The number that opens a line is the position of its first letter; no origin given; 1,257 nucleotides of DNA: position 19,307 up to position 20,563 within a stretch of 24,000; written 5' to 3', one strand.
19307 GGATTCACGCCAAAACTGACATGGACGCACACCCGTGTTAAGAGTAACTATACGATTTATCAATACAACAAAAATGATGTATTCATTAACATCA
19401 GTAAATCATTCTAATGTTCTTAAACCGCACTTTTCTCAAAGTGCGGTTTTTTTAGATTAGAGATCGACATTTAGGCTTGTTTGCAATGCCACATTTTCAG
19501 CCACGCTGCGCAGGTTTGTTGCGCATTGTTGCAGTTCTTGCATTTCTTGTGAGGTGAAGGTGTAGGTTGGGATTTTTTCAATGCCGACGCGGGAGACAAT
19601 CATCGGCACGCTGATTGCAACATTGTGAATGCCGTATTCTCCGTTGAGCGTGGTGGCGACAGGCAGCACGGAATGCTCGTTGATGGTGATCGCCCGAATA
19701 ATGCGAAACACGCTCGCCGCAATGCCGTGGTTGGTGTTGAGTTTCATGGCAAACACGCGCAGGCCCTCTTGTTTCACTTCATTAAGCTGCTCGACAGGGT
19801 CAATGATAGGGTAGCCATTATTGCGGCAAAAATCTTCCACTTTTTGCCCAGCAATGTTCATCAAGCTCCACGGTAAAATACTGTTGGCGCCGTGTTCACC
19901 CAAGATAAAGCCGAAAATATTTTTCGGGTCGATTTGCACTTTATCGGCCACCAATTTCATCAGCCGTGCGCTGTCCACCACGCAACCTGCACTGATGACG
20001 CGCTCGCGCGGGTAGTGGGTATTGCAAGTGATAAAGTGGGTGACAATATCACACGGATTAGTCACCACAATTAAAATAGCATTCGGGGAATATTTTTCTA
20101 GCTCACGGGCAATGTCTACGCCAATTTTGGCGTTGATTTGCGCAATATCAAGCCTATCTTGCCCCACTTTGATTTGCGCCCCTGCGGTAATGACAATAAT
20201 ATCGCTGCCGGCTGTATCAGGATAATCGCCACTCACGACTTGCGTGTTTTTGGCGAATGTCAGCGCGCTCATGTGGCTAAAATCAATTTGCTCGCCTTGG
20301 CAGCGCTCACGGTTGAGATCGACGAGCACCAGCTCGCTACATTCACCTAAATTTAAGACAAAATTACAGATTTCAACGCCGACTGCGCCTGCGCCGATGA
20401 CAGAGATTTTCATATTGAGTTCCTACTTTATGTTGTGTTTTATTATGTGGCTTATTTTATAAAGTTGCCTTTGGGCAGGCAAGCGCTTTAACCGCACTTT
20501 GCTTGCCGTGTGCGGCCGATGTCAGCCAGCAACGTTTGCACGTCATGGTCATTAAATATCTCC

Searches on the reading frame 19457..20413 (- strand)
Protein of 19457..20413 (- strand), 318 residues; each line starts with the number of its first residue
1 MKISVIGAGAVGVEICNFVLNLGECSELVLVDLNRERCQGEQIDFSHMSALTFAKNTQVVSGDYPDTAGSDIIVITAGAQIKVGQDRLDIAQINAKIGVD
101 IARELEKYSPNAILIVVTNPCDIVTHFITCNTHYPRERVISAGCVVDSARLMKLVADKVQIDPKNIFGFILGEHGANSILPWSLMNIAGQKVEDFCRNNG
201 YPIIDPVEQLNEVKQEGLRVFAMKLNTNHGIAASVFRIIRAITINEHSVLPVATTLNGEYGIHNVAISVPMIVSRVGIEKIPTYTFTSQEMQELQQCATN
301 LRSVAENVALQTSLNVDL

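Call 7: search_protein_families(library=pfam, proteins=[window:19457-20413:-], max_evalue=0.01)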
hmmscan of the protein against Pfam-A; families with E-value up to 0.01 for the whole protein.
window:19457-20413:- (318 aa): 5 families
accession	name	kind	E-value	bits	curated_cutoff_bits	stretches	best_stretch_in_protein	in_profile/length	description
PF00056.29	Ldh_1_N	-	6e-35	120.8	27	1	1-140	1-140/141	lactate/malate dehydrogenase, NAD binding domain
PF02866.23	Ldh_1_C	-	9.5e-19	68.5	22.6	1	147-308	4-170/174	lactate/malate dehydrogenase, alpha/beta C-terminal domain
PF02056.22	Glyco_hydro_4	-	3.4e-06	27.2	23.2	1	98-140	124-164/183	Family 4 glycosyl hydrolase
PF02254.24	TrkA_N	-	0.0072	17.1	23.8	0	4-41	2-37/116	TrkA-N domain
PF03721.20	UDPG_MGDP_dh_N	-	0.0099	15.9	27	0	1-107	1-113/187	UDP-glucose/GDP-mannose dehydrogenase family, NAD binding domain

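Call 9: find_related_loci(query=window:19457-20413:-, collection=genome_contigs, flank=10000)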
Query window:19457-20413:- (318 aa) in genome_contigs; peptide patterns used: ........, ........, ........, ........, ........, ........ (x = any residue, [..] = any of these).
83 stretches matched a pattern; 4 encode a relative of the query (tblastn E <= 1e-3); 4 distinct loci.
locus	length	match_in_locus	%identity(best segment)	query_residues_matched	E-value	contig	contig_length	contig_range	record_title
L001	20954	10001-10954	95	1-318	0e+0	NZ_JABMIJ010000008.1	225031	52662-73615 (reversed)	Spirabiliibacterium falconis strain NCTC 11878 cont8, whole genome shotgun sequence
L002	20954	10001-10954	91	1-318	0e+0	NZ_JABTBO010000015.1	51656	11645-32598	Spirabiliibacterium mucosae strain 20609_3 contg15, whole genome shotgun sequence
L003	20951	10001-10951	81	2-318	6e-180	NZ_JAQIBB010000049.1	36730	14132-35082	Gallibacterium faecale strain AGMB14963 14963-cir_49, whole genome shotgun sequence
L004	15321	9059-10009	80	2-318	2e-178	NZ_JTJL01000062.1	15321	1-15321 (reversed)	Gallibacterium salpingitidis strain F150 contig000056, whole genome shotgun sequence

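Call 42: find_homologous_proteins(query=window:19457-20413:-, max_evalue=1e-100)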
Query window:19457-20413:- (318 aa): 195 proteins with E <= 1e-100 among 7424 candidates; the best 120 are listed.
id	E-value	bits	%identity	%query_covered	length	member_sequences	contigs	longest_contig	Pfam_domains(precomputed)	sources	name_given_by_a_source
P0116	1.2e-189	647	91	100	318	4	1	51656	PF00056.30,PF02056.23,PF02866.24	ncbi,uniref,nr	ncbi:L-lactate dehydrogenase [Pasteurellaceae bacterium 20609_3]|uniref:lactate/malate family dehydr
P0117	1.7e-168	577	80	100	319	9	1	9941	PF00056.30,PF02056.23,PF02866.24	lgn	-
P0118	6.1e-165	566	79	99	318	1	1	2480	PF00056.30,PF02866.24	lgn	-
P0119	3.7e-161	553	76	100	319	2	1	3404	PF00056.30,PF02866.24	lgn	-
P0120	9.2e-161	552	76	100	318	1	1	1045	PF00056.30,PF02056.23,PF02866.24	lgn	-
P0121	1.1e-147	509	69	100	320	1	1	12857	PF00056.30,PF02056.23,PF02866.24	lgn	-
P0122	3.2e-142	491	67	99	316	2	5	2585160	PF00056.30,PF02056.23,PF02866.24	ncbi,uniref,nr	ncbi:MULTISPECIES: lactate/malate family dehydrogenase [unclassified Avibacterium]|uniref:lactate/ma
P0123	4.8e-142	491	68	99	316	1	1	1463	PF00056.30,PF02866.24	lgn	-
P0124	1.0e-140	486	66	99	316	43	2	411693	PF00056.30,PF02866.24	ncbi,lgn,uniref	ncbi:lactate/malate family dehydrogenase [Avibacterium avium]|uniref:lactate/malate family dehydroge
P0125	4.5e-140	484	66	99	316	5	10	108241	PF00056.30,PF02866.24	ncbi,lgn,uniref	ncbi:L-lactate dehydrogenase [Avibacterium paragallinarum]|uniref:lactate/malate family dehydrogenas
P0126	3.8e-132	458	62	99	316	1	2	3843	PF00056.30,PF02866.24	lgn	-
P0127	2.0e-130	453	60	99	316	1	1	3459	PF00056.30,PF02866.24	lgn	-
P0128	3.9e-127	442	59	99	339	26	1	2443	PF00056.30,PF02866.24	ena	-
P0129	8.2e-127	441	60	99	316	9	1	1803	PF00056.30,PF02866.24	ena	-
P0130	5.8e-126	438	61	99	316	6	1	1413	PF00056.30,PF02866.24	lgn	-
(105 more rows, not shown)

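Call 43: list_cluster_members(proteins=[P0116, P0001])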
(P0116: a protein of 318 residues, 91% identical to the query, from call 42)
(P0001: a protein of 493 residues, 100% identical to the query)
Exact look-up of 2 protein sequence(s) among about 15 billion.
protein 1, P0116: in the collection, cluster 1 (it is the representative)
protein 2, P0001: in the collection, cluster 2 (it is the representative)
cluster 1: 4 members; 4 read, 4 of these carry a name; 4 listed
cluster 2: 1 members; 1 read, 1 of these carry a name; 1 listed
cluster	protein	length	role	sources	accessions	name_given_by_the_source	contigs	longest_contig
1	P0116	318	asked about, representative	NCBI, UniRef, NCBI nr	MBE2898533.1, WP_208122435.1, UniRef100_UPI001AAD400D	L-lactate dehydrogenase [Pasteurellaceae bacterium 20609_3] | lactate/malate family dehydrogenase n=1 Tax=Spirabiliibacterium mucosae TaxID=28156 ... | L-lactate dehydrogenase [Spirabiliibacterium mucosae]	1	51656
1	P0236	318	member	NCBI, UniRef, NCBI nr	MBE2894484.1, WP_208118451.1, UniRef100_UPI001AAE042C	lactate/malate family dehydrogenase [Spirabiliibacterium falconis] | lactate/malate family dehydrogenase n=1 Tax=Spirabiliibacterium falconis TaxID=572023 ... | L-lactate dehydrogenase [Spirabiliibacterium falconis]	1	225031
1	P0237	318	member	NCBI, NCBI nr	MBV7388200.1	L-lactate dehydrogenase [Pasteurellaceae bacterium TAE3-ERU1]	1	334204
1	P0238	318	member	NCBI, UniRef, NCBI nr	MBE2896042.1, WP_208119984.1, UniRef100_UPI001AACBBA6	L-lactate dehydrogenase [Pasteurellaceae bacterium HPA106] | lactate/malate family dehydrogenase n=1 Tax=Spirabiliibacterium pneumoniae TaxID=221400 ... | L-lactate dehydrogenase [Spirabiliibacterium pneumoniae]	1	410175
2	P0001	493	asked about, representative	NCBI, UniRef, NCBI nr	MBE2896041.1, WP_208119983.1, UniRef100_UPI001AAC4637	DUF560 domain-containing protein [Pasteurellaceae bacterium HPA106] | surface lipoprotein assembly modifier n=1 Tax=Spirabiliibacterium pneumoniae TaxID=221400 ... | surface lipoprotein assembly modifier [Spirabiliibacterium pneumoniae]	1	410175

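Call 44: find_encoding_contigs(protein=P0237, flank=8000, max_places=3)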
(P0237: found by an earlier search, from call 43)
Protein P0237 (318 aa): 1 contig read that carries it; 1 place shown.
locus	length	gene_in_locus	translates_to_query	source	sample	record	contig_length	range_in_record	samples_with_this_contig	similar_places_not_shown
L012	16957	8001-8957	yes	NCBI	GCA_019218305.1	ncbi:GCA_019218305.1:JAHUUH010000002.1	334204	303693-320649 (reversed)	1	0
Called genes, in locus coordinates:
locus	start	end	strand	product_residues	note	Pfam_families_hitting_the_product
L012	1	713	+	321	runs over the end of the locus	PF03631:Virul_fac_BrkB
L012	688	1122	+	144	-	PF02580:Tyr_Deacylase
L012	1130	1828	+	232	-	PF04402:SIMPL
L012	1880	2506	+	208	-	PF00254:FKBP_C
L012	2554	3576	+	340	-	PF01565:FAD_binding_4, PF02873:MurB_C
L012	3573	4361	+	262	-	PF03099:BPL_LplA_LipB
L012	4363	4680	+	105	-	PF10084:DUF2322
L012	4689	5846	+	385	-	PF00465:Fe-ADH, PF13685:Fe-ADH_2 (weak), PF25137:ADH_Fe_C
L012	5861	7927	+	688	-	PF21226:MalQ_N, PF02446:Glyco_hydro_77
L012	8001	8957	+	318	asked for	PF00056:Ldh_1_N, PF02866:Ldh_1_C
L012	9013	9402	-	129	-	PF01042:Ribonuc_L-PSP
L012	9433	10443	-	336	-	PF02729:OTCace_N, PF00185:OTCace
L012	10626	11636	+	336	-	PF01547:SBP_bac_1, PF13531:SBP_bac_11, PF13416:SBP_bac_8, PF13343:SBP_bac_6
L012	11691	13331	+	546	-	PF00528:BPD_transp_1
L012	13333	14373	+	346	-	PF00005:ABC_tran, PF13304:AAA_21 (faint)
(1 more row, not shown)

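Call 78: find_encoding_contigs(protein=P0124, flank=10000, max_places=3)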
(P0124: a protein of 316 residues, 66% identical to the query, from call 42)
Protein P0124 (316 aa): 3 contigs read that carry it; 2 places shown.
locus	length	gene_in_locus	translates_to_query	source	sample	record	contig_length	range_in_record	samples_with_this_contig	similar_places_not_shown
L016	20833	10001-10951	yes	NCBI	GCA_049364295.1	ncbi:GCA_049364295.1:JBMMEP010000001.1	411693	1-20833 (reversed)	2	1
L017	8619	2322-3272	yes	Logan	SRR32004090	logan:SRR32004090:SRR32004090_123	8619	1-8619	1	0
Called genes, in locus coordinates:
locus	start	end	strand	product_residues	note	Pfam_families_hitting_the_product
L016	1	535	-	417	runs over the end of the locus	PF12704:MacB_PCD, PF02687:FtsX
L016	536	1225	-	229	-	PF00005:ABC_tran, PF02463:SMC_N (faint), PF13304:AAA_21 (faint)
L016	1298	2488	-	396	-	PF12704:MacB_PCD, PF02687:FtsX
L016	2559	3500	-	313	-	PF00389:2-Hacid_dh, PF02826:2-Hacid_dh_C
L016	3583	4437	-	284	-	PF00793:DAHP_synth_1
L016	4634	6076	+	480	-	PF02113:Peptidase_S13, PF13354:Beta-lactamase2 (faint)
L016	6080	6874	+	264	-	PF03476:MOSC_N, PF03473:MOSC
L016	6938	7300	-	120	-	PF02452:PemK_toxin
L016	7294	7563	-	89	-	-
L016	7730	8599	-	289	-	PF02678:Pirin, PF05726:Pirin_C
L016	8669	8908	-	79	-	PF05979:DUF896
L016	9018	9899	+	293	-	PF00126:HTH_1, PF03466:LysR_substrate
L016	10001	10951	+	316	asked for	PF00056:Ldh_1_N, PF02866:Ldh_1_C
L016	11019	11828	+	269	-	PF01263:Aldose_epim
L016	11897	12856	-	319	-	PF03547:Mem_trans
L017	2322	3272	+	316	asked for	PF00056:Ldh_1_N, PF02866:Ldh_1_C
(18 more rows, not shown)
